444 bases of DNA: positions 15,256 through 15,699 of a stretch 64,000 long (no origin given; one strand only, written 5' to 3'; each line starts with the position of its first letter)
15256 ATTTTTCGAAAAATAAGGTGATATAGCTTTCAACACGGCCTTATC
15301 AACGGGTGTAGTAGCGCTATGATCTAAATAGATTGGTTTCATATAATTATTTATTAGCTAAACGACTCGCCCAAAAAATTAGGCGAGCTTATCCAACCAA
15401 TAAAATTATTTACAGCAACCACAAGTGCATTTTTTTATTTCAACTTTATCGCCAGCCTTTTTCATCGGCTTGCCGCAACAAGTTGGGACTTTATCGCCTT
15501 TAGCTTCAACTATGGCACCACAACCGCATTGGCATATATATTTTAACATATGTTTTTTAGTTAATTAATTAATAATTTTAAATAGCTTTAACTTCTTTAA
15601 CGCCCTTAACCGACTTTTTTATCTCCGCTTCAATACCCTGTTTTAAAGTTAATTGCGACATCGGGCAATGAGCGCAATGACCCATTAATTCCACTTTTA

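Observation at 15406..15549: Unannotated 47-aa, 9-cysteine ORF wedged between the Nfu and NifS genes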

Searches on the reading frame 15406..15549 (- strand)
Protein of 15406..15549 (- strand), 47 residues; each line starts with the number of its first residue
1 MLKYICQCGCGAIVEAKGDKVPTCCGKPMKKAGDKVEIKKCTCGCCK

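Call 3: search_protein_families(library=pfam, proteins=[window:15406-15549:-], max_evalue=10)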
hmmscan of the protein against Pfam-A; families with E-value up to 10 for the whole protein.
window:15406-15549:- (47 aa): 0 families

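Call 4: search_protein_families(library=ncbifam, proteins=[window:15406-15549:-], max_evalue=10)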
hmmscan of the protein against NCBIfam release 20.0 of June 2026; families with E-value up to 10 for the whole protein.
window:15406-15549:- (47 aa): 0 families

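Call 5: search_solved_structures(query=window:15409-15549:-, max_evalue=10, show_alignments=3)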
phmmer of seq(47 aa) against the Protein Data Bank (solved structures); distinct sequences matched with E-value up to 10: 2.
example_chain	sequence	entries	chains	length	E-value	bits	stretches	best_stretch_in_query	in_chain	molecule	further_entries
1qn0_A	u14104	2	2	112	0.2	15.4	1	13-45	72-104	CYTOCHROME C3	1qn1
1wad_A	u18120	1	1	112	0.21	15.3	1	13-45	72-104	CYTOCHROME C3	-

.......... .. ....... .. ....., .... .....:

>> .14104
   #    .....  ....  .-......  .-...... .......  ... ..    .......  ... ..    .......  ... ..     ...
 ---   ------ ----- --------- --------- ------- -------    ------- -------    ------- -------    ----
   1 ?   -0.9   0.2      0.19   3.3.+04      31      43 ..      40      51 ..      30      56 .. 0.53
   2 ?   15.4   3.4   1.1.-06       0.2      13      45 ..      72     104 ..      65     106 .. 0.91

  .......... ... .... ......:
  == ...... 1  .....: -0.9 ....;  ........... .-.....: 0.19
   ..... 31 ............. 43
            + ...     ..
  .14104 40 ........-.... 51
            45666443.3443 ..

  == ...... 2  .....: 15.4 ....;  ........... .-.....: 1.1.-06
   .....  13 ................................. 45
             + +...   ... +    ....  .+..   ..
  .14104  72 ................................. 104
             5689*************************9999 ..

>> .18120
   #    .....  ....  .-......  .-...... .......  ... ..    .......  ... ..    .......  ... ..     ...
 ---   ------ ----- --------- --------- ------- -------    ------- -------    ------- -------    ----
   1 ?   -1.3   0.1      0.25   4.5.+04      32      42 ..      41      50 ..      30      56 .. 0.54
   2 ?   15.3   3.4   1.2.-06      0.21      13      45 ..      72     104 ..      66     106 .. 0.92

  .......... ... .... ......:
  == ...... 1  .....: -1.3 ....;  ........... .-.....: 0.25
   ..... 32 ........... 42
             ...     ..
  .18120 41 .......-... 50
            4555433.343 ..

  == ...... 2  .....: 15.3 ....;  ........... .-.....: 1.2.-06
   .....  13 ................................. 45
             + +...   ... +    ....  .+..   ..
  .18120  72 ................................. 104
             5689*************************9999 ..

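Call 6: find_homologous_proteins(query=window:15409-15549:-, max_evalue=0.01)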
Query seq(47 aa) (47 aa): 2 proteins with E <= 0.01 among 2 candidates.
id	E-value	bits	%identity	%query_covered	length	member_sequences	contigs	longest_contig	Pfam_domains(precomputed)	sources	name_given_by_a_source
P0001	2.4e-21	92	96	100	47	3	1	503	-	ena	-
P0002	8.0e-14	68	74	100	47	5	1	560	-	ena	-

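Call 9: find_encoding_contigs(protein=P0002, flank=10000)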
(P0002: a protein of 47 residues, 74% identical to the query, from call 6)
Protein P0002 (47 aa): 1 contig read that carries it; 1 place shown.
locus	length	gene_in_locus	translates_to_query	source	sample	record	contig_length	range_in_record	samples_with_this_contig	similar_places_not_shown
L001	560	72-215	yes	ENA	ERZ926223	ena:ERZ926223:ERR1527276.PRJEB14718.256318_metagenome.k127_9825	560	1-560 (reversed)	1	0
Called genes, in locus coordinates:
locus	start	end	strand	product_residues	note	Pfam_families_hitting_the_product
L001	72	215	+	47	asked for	-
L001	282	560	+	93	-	?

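Call 10: find_encoding_contigs(protein=P0001, flank=10000)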
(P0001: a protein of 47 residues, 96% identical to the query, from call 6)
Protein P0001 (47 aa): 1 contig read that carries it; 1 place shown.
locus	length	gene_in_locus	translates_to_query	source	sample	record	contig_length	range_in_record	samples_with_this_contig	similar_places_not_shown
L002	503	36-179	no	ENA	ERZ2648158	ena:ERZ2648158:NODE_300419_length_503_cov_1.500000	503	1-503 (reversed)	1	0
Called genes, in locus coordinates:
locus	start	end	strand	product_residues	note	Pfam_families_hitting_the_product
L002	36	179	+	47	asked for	-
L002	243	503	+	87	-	?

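Call 11: find_encoding_contigs(protein=window:15406-15549:-, flank=10000)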
Protein window:15406-15549:- (47 aa): 2 contigs read that carry it; 2 places shown.
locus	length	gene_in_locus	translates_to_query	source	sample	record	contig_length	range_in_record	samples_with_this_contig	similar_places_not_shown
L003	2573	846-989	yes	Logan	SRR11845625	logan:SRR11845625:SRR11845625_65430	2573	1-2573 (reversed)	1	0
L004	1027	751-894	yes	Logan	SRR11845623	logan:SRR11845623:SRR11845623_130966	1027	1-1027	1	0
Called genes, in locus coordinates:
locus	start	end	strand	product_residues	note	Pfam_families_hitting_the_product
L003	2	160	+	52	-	?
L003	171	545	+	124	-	PF01592:NifU_N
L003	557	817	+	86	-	PF01106:NifU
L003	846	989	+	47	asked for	-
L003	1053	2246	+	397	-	PF00266:Aminotran_5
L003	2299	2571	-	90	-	?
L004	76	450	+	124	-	PF01592:NifU_N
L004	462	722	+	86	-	PF01106:NifU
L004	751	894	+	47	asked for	-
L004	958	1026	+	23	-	?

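Call 13: search_protein_representatives(protein=window:15409-15549:-)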
Query: 47 residues. Proteins with E-value up to 0.001 (for the whole library): 4; up to 1e-10: 1; up to 1e-30: 0. The best 4 are listed.
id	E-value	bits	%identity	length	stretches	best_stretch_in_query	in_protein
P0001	7.6e-22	91.6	96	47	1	1-47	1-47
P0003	2.8e-05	39.9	50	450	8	15-34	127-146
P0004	1.1e-04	38.0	52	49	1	1-46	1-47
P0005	2.4e-04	37.0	56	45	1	1-46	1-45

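Call 17: find_encoding_contigs(protein=P0004, flank=10000)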
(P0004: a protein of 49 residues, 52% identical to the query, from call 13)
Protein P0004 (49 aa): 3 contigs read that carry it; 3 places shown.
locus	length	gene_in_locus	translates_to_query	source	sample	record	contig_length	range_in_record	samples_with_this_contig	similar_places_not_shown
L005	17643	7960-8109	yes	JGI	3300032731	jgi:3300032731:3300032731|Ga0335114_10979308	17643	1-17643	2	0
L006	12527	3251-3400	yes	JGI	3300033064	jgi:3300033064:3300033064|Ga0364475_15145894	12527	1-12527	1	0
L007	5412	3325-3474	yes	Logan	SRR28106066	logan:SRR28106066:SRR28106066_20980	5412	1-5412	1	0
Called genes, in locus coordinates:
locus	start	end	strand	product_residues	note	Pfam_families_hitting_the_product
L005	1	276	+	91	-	?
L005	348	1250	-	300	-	PF00188:CAP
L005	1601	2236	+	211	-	PF01135:PCMT, PF13847:Methyltransf_31, PF08241:Methyltransf_11 (weak), PF13649:Methyltransf_25 (weak)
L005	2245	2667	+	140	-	PF01467:CTP_transf_like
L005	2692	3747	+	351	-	PF02618:YceG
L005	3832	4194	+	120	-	-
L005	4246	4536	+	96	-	-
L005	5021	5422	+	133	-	PF02082:Rrf2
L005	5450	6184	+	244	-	PF18884:TSP3_bac (weak), PF03734:YkuD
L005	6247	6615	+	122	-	PF01592:NifU_N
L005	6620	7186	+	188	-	PF00753:Lactamase_B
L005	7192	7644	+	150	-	PF00293:NUDIX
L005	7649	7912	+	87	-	PF01106:NifU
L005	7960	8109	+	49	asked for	-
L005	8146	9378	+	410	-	PF00266:Aminotran_5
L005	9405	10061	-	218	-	PF00188:CAP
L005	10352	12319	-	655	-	-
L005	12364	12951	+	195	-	PF01066:CDP-OH_P_transf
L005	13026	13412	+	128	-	-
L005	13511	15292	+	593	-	PF13231:PMT_2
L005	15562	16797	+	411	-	-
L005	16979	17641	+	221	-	?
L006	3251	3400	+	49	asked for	-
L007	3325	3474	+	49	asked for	-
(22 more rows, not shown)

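Call 18: find_encoding_contigs(protein=P0005, flank=10000)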
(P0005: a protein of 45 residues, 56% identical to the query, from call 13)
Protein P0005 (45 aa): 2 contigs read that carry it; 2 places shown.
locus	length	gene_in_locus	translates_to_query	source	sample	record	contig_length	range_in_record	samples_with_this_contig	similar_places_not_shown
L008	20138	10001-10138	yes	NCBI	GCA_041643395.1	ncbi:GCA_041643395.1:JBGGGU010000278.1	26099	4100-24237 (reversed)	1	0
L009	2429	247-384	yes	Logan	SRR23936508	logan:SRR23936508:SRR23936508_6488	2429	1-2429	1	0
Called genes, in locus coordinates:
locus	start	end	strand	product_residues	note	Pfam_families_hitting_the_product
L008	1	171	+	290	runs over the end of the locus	PF00483:NTP_transferase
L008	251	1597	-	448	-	PF08308:PEGA (faint), PF26550:Tricorn_2nd (faint)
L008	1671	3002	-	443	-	PF00275:EPSP_synthase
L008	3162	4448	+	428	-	PF22694:CtpB_N-like (weak), PF00595:PDZ, PF13180:PDZ_2, PF17820:PDZ_6, PF03572:Peptidase_S41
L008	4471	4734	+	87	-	-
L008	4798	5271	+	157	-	PF01281:Ribosomal_L9_N, PF03948:Ribosomal_L9_C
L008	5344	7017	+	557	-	PF06418:CTP_synth_N, PF00117:GATase, PF07722:Peptidase_C26 (faint)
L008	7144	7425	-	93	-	PF01016:Ribosomal_L27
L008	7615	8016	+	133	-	PF02082:Rrf2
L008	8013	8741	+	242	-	PF18884:TSP3_bac (weak), PF03734:YkuD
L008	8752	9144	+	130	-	PF01592:NifU_N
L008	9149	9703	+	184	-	PF13483:Lactamase_B_3 (weak), PF00753:Lactamase_B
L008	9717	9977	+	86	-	PF01106:NifU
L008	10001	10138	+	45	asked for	-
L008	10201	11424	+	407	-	PF00266:Aminotran_5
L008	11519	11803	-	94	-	-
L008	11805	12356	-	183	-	-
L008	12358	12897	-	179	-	PF05137:PilN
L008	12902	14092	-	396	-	PF11104:PilM_2, PF06723:MreB_Mbl (faint), PF14450:FtsA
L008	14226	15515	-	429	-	-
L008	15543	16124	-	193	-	-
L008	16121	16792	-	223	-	-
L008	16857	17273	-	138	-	-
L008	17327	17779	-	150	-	-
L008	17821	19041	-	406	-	PF00482:T2SSF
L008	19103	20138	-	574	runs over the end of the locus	PF05157:MshEN, PF00437:T2SSE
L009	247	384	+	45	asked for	-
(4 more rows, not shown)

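Call 20: find_homologous_proteins(query=A2, max_evalue=1)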
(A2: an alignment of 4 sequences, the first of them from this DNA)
Query A2 (4 sequences) (47 aa, profile of the alignment): 5 proteins with E <= 1 among 9 candidates.
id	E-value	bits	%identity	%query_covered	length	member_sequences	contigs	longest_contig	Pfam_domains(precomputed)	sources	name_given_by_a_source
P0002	6.4e-20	88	74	100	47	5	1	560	-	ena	-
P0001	4.1e-19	86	96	100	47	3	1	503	-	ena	-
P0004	4.2e-19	86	51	98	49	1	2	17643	-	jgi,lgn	-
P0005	7.2e-18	82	54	98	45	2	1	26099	-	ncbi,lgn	-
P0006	6.1e-17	79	82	70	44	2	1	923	-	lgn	-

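Call 22: find_related_loci(query=A2, collection=genome_contigs, flank=6000)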
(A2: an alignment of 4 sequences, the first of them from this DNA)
Query A2 (47 aa) in genome_contigs; peptide patterns used: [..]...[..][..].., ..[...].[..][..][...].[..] (x = any residue, [..] = any of these).
269 stretches matched a pattern; 7 encode a relative of the query (tblastn E <= 1e-3); 7 distinct loci.
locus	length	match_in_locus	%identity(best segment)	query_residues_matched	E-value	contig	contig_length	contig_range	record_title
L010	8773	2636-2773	63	1-46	3e-15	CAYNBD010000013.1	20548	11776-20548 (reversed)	MAG TPA_asm: uncultured Gammaproteobacteria bacterium isolate binchicken_co129_838 genome assembly, contig: NODE_7433_le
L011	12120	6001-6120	73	1-40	3e-15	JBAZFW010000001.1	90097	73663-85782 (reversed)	MAG: Patescibacteria group bacterium isolate SO_2017_LW3_29 NODE_482_length_90097_cov_3.544004_LW162_2017, whole genome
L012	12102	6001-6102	79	1-34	2e-14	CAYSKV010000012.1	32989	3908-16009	MAG TPA_asm: uncultured Gammaproteobacteria bacterium isolate binchicken_co154_6 genome assembly, contig: NODE_1790_leng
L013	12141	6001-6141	62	1-46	3e-13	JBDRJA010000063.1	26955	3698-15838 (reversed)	MAG: Patescibacteria group bacterium isolate MEGAHIT-group-1.615 k141_1996528, whole genome shotgun sequence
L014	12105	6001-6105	46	2-33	3e-5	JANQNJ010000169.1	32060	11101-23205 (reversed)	MAG: Thermoplasmatota archaeon isolate PL23a_bin.42 k99_621384, whole genome shotgun sequence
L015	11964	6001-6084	55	3-31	3e-5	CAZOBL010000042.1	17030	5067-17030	MAG TPA_asm: uncultured Thermoplasmatales archaeon isolate SRP332253_co2_223 genome assembly, contig: NODE_3181_length_1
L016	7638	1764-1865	47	4-36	4e-5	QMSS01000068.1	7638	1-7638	MAG: Thermoplasmata archaeon isolate B82_G9 B82_Guay9_scaffold_14599, whole genome shotgun sequence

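Call 26: search_solved_structures(query=A3, max_evalue=10, show_alignments=5)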
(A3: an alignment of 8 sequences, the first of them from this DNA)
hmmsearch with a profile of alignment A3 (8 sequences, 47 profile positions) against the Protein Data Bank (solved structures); distinct sequences matched with E-value up to 10: 8.
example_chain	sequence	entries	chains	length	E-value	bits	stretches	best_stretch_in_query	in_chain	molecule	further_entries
1dfx_A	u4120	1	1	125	0.00062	22.7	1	3-33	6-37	DESULFOFERRODOXIN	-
1gpz_A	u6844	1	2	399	0.45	13.5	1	14-36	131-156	COMPLEMENT C1R COMPONENT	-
1md7_A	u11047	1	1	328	0.45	13.5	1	14-35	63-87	C1R COMPLEMENT SERINE PROTEASE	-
1md8_A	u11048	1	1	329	0.46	13.5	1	14-35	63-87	C1R COMPLEMENT SERINE PROTEASE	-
8f60_B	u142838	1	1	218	0.47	13.5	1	3-23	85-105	r23C8 Fab light chain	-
2qy0_A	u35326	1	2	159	0.5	13.4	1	14-34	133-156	Complement C1r subcomponent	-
7mzt_A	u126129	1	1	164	0.53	13.3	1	14-34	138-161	Complement C1r subcomponent heavy chain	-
9ekd_C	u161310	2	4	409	0.54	13.3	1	14-35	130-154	Complement C1r subcomponent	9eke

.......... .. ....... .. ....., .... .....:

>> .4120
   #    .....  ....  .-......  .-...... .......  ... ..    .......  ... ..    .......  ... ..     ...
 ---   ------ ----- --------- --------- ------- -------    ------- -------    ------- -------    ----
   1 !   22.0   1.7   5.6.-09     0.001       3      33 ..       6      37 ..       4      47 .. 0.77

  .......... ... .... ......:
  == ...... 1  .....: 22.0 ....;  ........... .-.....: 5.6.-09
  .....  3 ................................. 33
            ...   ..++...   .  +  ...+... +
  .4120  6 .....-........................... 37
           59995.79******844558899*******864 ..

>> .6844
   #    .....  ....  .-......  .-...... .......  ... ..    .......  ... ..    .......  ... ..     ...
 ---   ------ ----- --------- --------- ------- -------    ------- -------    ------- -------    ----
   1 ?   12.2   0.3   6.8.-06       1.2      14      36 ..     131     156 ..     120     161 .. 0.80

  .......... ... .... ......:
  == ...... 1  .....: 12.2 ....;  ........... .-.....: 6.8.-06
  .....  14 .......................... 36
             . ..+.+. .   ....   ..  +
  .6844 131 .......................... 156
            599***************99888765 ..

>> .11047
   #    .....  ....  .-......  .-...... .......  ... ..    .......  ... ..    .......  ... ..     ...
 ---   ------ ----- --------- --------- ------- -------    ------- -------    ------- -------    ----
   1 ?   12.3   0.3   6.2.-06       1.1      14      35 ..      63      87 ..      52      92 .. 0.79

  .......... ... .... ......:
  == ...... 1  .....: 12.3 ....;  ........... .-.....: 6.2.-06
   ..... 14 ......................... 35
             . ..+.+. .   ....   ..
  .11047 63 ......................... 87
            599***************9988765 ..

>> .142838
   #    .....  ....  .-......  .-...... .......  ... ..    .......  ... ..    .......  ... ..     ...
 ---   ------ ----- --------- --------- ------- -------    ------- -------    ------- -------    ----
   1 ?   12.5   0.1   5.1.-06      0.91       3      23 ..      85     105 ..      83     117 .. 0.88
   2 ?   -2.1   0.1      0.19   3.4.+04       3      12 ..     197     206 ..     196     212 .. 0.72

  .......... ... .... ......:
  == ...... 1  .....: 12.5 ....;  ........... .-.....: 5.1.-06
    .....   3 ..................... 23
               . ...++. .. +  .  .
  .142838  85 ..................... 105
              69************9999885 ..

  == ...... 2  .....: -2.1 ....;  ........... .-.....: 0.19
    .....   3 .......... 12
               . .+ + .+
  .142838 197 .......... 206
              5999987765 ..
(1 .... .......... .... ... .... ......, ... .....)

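Call 29: search_protein_families(library=pfam, proteins=[L015:5515-5955:+, L015:5096-5443:+, L015:6495-8099:+, L016:943-1614:-, L016:2264-2680:-, L016:2635-3879:-, L014:4643-5878:+, L014:6177-6704:+, L014:6171-6518:-, L014:6771-7262:+], max_evalue=0.001)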
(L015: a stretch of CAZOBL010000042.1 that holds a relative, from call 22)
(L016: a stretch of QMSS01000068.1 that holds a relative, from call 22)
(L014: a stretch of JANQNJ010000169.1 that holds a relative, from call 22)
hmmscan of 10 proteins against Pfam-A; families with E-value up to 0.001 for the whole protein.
L015:5515-5955:+ (146 aa): 1 family
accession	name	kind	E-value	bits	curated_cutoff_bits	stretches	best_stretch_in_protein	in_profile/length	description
PF01814.28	Hemerythrin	-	2e-13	51.4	25.3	1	7-126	2-127/127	Hemerythrin HHE cation binding domain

L015:5096-5443:+ (115 aa): 0 families

L015:6495-8099:+ (534 aa): 1 family
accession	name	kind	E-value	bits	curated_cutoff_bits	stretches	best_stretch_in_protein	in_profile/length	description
PF09825.15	BPL_N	-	3.5e-07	29.8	24.2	0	123-150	69-96/283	Biotin-protein ligase, N terminal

L016:943-1614:- (223 aa): 1 family
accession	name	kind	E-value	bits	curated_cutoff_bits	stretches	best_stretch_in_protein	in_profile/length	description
PF02592.20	Vut_1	-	7.3e-50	169.7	27.2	1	52-214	2-151/152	Putative vitamin uptake transporter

L016:2264-2680:- (138 aa): 2 families
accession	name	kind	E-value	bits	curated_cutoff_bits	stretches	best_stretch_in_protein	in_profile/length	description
PF18477.7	PIN_9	-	4.8e-27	94.9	26.3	1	16-132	1-116/116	PIN like domain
PF01850.27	PIN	-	0.00011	23.3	23.6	0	16-112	1-93/120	PIN domain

L016:2635-3879:- (414 aa): 5 families
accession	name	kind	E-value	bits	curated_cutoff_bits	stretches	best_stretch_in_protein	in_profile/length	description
PF09173.17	eIF2_C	-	3e-32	111.1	22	1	326-409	3-86/86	Initiation factor eIF2 gamma, C terminal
PF00009.33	GTP_EFTU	-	3.3e-32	112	26.5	1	9-201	4-188/188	Elongation factor Tu GTP binding domain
PF03144.31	GTP_EFTU_D2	-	1.6e-06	28.8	30.3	1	232-298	1-60/73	Elongation factor Tu domain 2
PF03193.22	RsgA_GTPase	-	3.8e-06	27.3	30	1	105-198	20-107/174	RsgA GTPase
PF10662.15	PduV-EutP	-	2e-05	24.9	21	0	11-31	4-24/143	Ethanolamine utilisation - propanediol utilisation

L014:4643-5878:+ (411 aa): 3 families
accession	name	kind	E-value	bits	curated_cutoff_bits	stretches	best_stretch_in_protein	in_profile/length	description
PF19583.5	ODP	-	9.3e-24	84.8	27.2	1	52-240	3-194/194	ODP family beta lactamase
PF00753.33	Lactamase_B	-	2.8e-10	40.9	22.7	1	51-194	5-161/196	Metallo-beta-lactamase superfamily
PF00258.30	Flavodoxin_1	-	4.8e-06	27.2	25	1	267-391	1-136/143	Flavodoxin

L014:6177-6704:+ (175 aa): 1 family
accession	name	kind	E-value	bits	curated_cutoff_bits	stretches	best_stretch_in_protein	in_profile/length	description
PF00210.30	Ferritin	-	7.6e-43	146.3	24.5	1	8-143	2-141/142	Ferritin-like domain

L014:6171-6518:- (115 aa): 0 families

L014:6771-7262:+ (163 aa): 2 families
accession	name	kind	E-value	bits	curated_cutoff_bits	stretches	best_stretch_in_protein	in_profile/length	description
PF02915.23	Rubrerythrin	-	2.3e-14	54.4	22.8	1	10-140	1-134/137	Rubrerythrin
PF09537.16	DUF2383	-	0.00086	19.9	30.8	0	93-141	4-52/111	Domain of unknown function (DUF2383)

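Call 40: predict_structure(alignment_id=A4)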
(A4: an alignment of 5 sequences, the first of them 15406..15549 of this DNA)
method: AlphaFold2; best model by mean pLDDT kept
length: 47 residues; sequences in the alignment: 5
mean_pLDDT: 79.3   pTM: 0.53
mean pLDDT of the five models: 79.3, 78.7, 76.8, 76.5, 75.1
residues with pLDDT >= 90: 0; 70-90: 40; 50-70: 7; < 50: 0
segments of 3 or more residues with pLDDT < 50: none
pLDDT, mean of each block of 10 residues (from residue 1): 81 83 86 77 66
secondary structure, 60 per line:
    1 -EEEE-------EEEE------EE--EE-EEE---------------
elements in order: E2-5 E13-16 E30-32
